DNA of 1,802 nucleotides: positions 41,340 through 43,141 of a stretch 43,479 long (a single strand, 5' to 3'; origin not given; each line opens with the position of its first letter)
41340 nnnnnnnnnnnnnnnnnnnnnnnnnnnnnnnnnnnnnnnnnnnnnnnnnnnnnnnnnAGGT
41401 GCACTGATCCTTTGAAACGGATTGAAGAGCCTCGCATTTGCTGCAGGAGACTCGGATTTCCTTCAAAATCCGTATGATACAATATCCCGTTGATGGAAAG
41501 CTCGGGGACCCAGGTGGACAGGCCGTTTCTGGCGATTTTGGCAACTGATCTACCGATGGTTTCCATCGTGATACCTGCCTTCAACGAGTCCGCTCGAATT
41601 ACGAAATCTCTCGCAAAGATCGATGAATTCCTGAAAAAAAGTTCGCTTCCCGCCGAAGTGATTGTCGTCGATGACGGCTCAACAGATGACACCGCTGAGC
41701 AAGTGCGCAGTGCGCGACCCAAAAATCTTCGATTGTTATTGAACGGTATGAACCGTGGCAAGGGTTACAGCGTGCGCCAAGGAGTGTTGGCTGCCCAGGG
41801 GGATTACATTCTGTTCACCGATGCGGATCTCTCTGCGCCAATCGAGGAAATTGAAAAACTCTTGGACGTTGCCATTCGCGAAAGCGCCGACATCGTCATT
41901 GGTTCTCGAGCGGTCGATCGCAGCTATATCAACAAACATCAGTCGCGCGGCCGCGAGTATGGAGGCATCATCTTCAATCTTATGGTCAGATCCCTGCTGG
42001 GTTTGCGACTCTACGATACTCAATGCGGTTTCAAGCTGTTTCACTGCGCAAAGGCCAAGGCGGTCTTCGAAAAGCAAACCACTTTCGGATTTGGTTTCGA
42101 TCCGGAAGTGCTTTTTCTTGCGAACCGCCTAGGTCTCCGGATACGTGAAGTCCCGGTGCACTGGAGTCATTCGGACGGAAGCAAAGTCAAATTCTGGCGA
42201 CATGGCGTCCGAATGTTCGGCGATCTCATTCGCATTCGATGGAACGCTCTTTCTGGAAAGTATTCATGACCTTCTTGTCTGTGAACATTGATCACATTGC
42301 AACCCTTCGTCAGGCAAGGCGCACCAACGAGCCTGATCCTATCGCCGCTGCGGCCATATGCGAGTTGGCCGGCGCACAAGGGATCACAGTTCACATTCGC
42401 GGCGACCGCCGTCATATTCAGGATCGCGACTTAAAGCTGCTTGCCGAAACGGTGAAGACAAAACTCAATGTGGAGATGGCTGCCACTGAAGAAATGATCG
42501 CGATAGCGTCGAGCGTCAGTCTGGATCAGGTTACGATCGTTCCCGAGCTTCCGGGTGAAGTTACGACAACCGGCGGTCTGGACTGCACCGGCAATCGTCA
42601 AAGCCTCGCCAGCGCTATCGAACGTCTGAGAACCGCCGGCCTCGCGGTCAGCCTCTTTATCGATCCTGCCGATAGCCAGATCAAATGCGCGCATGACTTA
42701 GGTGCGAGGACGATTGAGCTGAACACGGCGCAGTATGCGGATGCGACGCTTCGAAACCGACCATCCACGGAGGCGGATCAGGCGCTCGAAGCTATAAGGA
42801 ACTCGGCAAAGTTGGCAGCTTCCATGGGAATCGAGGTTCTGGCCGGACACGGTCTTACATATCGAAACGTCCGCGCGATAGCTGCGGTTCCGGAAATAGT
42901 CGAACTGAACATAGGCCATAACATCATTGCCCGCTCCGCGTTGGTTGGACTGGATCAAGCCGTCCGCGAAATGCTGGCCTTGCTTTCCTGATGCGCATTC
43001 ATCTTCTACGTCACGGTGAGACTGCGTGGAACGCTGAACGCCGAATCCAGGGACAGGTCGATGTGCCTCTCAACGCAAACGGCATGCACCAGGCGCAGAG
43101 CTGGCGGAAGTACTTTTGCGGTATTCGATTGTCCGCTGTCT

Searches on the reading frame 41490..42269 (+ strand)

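Call 6: search_protein_families(library=pfam, proteins=[window:41490-42269:+])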
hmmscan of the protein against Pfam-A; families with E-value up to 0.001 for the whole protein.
window:41490-42269:+ (259 aa): 3 families
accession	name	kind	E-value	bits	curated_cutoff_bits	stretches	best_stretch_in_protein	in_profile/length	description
PF00535.33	Glycos_transf_2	-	1e-29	104.1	23.3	1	25-187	1-162/168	Glycosyl transferase family 2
PF10111.15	Glyco_tranf_2_2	-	3.3e-09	37.1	27.3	1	25-130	1-112/276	Glycosyltransferase like family 2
PF13641.12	Glyco_tranf_2_3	-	1.6e-06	28.8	27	1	22-143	1-126/230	Glycosyltransferase like family 2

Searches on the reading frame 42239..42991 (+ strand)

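Call 6: search_protein_families(library=pfam, proteins=[window:42239-42991:+])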
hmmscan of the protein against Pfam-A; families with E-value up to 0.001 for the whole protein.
window:42239-42991:+ (250 aa): 1 family
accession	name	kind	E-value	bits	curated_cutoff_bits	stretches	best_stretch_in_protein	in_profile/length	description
PF03740.19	PdxJ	-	4.3e-92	307.9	24.5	1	13-248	2-233/234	Pyridoxal phosphate biosynthesis protein PdxJ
